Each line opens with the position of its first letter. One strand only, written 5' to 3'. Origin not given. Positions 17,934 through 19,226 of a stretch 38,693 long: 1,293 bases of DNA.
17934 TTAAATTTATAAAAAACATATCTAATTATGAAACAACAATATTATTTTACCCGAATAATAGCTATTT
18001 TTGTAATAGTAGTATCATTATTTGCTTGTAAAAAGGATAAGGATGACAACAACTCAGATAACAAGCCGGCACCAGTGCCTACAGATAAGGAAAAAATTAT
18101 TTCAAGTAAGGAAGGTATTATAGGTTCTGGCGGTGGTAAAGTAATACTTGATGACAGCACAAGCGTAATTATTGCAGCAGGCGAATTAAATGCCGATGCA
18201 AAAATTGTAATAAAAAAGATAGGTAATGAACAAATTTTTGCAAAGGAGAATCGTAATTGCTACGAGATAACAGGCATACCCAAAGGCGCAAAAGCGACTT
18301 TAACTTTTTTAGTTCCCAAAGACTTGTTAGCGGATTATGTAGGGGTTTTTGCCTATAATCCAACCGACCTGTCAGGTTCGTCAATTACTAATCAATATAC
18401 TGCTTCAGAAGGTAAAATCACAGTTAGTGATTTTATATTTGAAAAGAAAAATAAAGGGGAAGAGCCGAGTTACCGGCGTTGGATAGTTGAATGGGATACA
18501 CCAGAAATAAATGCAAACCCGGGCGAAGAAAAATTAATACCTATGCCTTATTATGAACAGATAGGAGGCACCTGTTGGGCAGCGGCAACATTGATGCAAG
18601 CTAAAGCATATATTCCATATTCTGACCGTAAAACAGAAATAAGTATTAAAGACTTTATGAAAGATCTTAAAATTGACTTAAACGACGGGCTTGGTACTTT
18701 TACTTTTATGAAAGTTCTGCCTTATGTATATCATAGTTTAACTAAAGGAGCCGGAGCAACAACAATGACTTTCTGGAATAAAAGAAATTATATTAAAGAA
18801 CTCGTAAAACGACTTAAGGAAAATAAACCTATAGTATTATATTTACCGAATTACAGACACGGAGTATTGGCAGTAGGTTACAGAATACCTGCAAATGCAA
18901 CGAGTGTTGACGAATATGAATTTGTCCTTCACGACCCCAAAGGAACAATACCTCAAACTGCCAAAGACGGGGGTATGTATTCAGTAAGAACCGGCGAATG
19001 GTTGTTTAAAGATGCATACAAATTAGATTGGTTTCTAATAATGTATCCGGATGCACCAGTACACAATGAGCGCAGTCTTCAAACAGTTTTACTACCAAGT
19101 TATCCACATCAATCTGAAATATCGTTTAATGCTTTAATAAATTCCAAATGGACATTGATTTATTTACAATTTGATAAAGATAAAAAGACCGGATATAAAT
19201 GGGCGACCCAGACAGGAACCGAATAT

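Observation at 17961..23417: Serpin gene sandwiched between two convergent paralogous lipoprotein genes with a papain-like Cys/His/Asp signature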

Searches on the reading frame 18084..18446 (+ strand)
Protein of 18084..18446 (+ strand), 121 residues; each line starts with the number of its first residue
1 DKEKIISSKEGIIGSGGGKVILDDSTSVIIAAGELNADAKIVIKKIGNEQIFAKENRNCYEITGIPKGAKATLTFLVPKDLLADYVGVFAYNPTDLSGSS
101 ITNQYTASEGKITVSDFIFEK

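Call 70: search_solved_structures(query=A4, max_evalue=10, show_alignments=3)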
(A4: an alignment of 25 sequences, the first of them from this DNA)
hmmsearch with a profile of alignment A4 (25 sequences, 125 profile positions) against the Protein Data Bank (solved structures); distinct sequences matched with E-value up to 10: 11.
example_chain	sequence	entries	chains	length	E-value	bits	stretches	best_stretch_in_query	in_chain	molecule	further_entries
8sm3_B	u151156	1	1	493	0.089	16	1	22-66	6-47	Gabija protein GajB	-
8j4t_G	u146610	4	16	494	0.09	16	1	22-66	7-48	Gabija protein GajB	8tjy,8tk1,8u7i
8iud_A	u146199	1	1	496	0.09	16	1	22-66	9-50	Gabija protein GajB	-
8jqb_E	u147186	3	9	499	0.091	16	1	22-66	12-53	Gabija protein GajB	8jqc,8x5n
3j3v_R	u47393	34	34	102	0.24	14.6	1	15-96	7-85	50S ribosomal protein L21 | 50S ribosomal protein bL21 | Large ribosomal subunit protein bL21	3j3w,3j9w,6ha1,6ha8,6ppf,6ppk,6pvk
5njt_k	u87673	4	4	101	0.28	14.4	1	17-96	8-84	50S ribosomal protein L21 | Large ribosomal subunit protein bL21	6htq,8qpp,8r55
5t7v_L6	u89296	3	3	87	0.49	13.6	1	54-118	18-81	50S ribosomal protein L23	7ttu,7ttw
4wce_Q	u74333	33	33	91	0.49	13.6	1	54-118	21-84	50S ribosomal protein L23 | Large ribosomal subunit protein uL23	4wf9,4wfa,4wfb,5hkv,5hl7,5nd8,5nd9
5li0_W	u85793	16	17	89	0.52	13.5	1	54-118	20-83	50S ribosomal protein L23 | Large ribosomal subunit protein uL23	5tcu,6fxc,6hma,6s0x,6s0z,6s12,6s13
6wqn_F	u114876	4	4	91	0.56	13.4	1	54-118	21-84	50S ribosomal protein L23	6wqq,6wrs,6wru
7sae_R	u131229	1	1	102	0.87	12.8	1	15-96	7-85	50S ribosomal protein L21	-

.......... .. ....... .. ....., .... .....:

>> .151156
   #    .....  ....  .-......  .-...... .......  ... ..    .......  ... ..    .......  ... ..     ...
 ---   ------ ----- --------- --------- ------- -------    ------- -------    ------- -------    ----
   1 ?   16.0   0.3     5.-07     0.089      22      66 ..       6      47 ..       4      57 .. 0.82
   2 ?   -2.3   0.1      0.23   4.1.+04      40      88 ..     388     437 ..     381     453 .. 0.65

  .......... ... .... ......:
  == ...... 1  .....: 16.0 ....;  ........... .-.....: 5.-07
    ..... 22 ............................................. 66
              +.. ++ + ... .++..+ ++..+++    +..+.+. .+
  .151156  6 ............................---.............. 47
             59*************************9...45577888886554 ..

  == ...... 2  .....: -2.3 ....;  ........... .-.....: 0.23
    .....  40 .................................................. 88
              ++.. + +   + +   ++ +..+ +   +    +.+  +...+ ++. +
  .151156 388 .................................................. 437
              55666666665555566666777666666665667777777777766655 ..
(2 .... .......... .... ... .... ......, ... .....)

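Call 71: search_protein_families(library=pfam, alignment_id=A4, max_evalue=1)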
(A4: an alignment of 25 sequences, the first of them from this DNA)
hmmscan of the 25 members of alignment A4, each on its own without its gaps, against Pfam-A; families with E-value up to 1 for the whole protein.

A. member 1, seq(121 aa): 0 families

B. families by the number of members that match (of 25 scanned): 15 families
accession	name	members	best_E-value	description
PF00791.26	ZU5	13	4.5e-07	ZU5 domain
PF20579.4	LapA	3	0.0094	LapA domain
PF07548.16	ChlamPMP_M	2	0.047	Chlamydia polymorphic membrane protein middle domain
PF13027.11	DUF3888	1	0.027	Protein of unknown function (DUF3888)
PF16397.10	DUF5006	1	0.038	Domain of unknown function (DUF5006)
PF25158.1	ABCA11_C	1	0.063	ABC transporter A family member 11-like, C-terminal domain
PF07076.17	DUF1344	1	0.082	Protein of unknown function (DUF1344)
PF23095.1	KH_NusA_C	1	0.086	Transcription termination/antitermination protein NusA, KH domain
PF11324.13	DUF3126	1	0.09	Protein of unknown function (DUF3126)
PF22184.2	CBM_56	1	0.092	Carbohydrate binding module family 56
PF21339.3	VEGFR-1-like_Ig-like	1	0.11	Vascular endothelial growth factor receptor 1-like, Ig-like domain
PF16640.11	Big_3_5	1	0.14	Bacterial Ig-like domain (group 3)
PF12142.13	PPO1_DWL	1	0.16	Polyphenol oxidase middle domain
PF22132.1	TilS-like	1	0.18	TilS-like substrate binding domain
PF24156.1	DUF7407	1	0.34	Domain of unknown function (DUF7407)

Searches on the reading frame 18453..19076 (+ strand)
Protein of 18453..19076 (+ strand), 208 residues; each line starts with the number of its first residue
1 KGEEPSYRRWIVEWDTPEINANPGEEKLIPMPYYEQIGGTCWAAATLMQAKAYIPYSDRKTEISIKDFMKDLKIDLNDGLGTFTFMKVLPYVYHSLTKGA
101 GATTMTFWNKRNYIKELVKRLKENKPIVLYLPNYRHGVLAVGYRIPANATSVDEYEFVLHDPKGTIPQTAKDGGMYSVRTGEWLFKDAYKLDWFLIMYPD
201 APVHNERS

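Call 53: predict_structure(alignment_id=A3)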
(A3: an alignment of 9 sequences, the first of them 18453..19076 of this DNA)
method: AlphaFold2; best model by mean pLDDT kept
length: 208 residues; sequences in the alignment: 9
mean_pLDDT: 76.3   pTM: 0.79
mean pLDDT of the five models: 76.3, 75.3, 74.7, 73.0, 72.3
residues with pLDDT >= 90: 49; 70-90: 104; 50-70: 24; < 50: 31
segments of 3 or more residues with pLDDT < 50: 1-19, 164-174
pLDDT, mean of each block of 10 residues (from residue 1): 32 36 76 69 84 73 82 78 88 88 92 92 93 85 87 88 47 61 88 91 70
secondary structure, 60 per line:
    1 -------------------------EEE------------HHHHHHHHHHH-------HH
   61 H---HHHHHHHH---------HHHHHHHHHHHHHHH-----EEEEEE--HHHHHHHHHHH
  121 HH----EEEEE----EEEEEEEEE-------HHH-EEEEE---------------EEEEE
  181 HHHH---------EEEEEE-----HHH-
elements in order: E26-28 H41-51 H65-72 H82-96 E102-107 H110-122 E127-131 E136-144 E156-160 E176-180 H181-184 E194-199

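Call 55: fold_search(model_id=the predicted structure, library=pdb)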
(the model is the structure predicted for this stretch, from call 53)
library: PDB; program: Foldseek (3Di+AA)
matches with E <= 10: 223; with E <= 0.001: 6
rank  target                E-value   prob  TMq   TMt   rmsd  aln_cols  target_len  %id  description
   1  2z84                  7.0e-06  1.00  0.58  0.58   6.8       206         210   11  Insights from crystal and solution structures of mouse UfSP1 (released 2008-03-04)
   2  5xda_C                7.9e-06  1.00  0.56  0.24   7.0       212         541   14  Structural basis for Ufm1 recognition by UfSP (released 2018-02-28)
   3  5ejj_A                1.9e-05  1.00  0.62  0.28   4.1       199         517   14  Crystal structure of UfSP from C.elegans (released 2017-01-18)
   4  5ejj_B                3.3e-05  1.00  0.59  0.26   8.1       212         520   14  Crystal structure of UfSP from C.elegans (released 2017-01-18)
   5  3oqc_B                8.9e-05  1.00  0.56  0.31   7.3       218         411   13  Ubiquitin-fold modifier 1 Specific Protease, UfSP2 (released 2011-01-12)
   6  5xda_A                1.0e-04  1.00  0.57  0.25   5.8       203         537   15  Structural basis for Ufm1 recognition by UfSP (released 2018-02-28)
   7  9f5t_C                2.0e-03  0.99  0.46  0.47   7.8       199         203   17  Ubiquitin C-terminal clippase BpJOS (released 2025-04-23)
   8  1pxv_A                2.9e-03  0.99  0.44  0.50   6.8       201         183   15  The staphostatin-staphopain complex: a forward binding inhibitor in complex with its target cysteine protease (released 2003-10-21)
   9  9f5t_A                3.2e-03  0.97  0.41  0.42   8.6       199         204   16  Ubiquitin C-terminal clippase BpJOS (released 2025-04-23)
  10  4l0j                  6.4e-03  0.35  0.20  0.19  11.8       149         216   16  Structure of a translocation signal domain mediating conjugative transfer by type IV secretion systems (released 2013-06-19)
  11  9f0z_H                7.7e-03  0.38  0.20  0.09  10.9       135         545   17  CryoEM structure of the F plasmid relaxosome with truncated TraI1-863 in its TE mode, derived from the ss-27_+8ds+9_+1 (released 2025-06-04)
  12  8sfg_A                1.4e-02  0.44  0.25  0.18  12.9       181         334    9  Crystal Structure of the Open Unbound Catalytically Inactive Makes Caterpillars Floppy-like (MCF) Effector from Vibrio (released 2024-06-05)
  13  9f0y_H                1.4e-02  0.33  0.20  0.09  10.4       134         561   16  CryoEM structure of the F plasmid relaxosome with TraI in its TE mode, derived from the ss-27_+8ds+9_+143-R Locally-re (released 2025-06-04)
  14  9f10_H                1.8e-02  0.18  0.19  0.09  17.8       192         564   14  CryoEM structure of the F plasmid relaxosome with TraI in its TE mode, without accessory protein TraM. Derived from th (released 2025-06-04)
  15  8sfg_C                2.0e-02  0.33  0.23  0.17  10.7       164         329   13  Crystal Structure of the Open Unbound Catalytically Inactive Makes Caterpillars Floppy-like (MCF) Effector from Vibrio (released 2024-06-05)
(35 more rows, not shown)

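Call 75: fold_search(model_id=the predicted structure, library=viral)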
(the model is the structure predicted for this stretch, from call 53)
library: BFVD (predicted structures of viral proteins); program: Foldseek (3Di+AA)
matches with E <= 10: 334; with E <= 0.001: 6
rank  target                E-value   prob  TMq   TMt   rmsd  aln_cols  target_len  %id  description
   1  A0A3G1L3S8            2.7e-06  1.00  0.51  0.40   8.9       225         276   12  Putative peptidoglycan-binding protein [Synechococcus phage S-CBWM1]
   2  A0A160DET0            1.4e-05  1.00  0.55  0.57   4.4       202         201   12  Endolysin [Gordonia phage OneUp]
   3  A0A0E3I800            3.3e-05  1.00  0.55  0.26   5.5       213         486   15  Lysozyme [Synechococcus phage ACG-2014f]
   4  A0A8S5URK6            8.8e-05  1.00  0.48  0.41   6.3       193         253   14  Peptidase [Siphoviridae sp. cthae16]
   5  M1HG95                2.2e-04  1.00  0.55  0.35   8.3       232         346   13  (no name in the UniProt tables at hand)
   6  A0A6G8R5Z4            3.5e-04  1.00  0.39  0.21  13.9       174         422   18  Endolysin [Synechococcus phage S-N03]
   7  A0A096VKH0            4.4e-03  0.99  0.42  0.31   6.3       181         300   15  Lysozyme [Synechococcus phage S-CBP1]
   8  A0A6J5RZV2            1.3e-02  0.82  0.38  0.31   8.2       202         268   11  Uncharacterized protein [uncultured Caudovirales phage]
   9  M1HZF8                1.3e-02  0.60  0.24  0.20  11.2       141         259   10  (no name in the UniProt tables at hand)
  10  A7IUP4                3.6e-02  0.41  0.24  0.21  11.6       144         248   11  Uncharacterized protein m514L [Paramecium bursaria Chlorella virus MT325]
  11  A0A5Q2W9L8            4.1e-02  0.91  0.41  0.55   5.4       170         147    6  (no name in the UniProt tables at hand)
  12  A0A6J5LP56            5.3e-02  0.35  0.27  0.20   8.7       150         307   10  Uncharacterized protein [uncultured Caudovirales phage]
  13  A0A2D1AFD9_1          7.7e-02  0.44  0.37  0.09  17.4       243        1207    7  Large tegument protein [vespertilionid gammaherpesvirus 3]
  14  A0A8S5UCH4            7.7e-02  0.23  0.20  0.24   8.0       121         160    9  Uncharacterized protein [Siphoviridae sp. ctgN495]
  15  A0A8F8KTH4            8.7e-02  0.12  0.24  0.22  18.6       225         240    7  Uncharacterized protein [Clandestinovirus]
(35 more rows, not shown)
